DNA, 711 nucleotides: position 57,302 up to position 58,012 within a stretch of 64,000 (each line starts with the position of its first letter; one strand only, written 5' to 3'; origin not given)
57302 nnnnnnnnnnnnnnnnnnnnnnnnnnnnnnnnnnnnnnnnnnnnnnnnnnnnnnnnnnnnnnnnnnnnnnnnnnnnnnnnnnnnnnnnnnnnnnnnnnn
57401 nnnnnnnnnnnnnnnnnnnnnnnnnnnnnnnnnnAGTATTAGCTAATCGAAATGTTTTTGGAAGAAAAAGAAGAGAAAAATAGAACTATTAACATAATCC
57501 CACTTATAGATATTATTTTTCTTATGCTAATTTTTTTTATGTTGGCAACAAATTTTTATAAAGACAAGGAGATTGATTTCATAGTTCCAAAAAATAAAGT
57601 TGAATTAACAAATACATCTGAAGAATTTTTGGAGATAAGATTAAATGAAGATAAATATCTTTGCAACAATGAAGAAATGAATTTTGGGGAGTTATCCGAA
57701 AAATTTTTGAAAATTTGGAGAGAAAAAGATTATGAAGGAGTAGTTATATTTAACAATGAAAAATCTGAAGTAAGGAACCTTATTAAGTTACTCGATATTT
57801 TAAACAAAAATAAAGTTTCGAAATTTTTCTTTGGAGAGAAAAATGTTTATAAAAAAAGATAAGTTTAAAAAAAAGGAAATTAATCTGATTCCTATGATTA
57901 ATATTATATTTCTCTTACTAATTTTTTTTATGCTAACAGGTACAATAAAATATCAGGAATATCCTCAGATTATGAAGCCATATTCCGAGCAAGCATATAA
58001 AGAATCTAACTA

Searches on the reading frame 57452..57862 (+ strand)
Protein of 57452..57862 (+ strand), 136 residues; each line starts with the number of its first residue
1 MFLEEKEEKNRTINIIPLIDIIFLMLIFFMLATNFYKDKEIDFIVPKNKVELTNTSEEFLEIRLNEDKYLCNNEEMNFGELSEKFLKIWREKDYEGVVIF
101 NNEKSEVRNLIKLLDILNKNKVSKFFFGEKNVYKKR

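Call 15: search_protein_families(library=pfam, proteins=[window:57452-57862:+], max_evalue=0.01)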
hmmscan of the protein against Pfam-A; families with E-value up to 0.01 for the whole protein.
window:57452-57862:+ (136 aa): 1 family
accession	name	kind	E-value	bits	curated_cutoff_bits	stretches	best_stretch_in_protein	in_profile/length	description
PF02472.21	ExbD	-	2.3e-21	76.6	25.4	1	7-125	2-121/128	Biopolymer transport protein ExbD/TolR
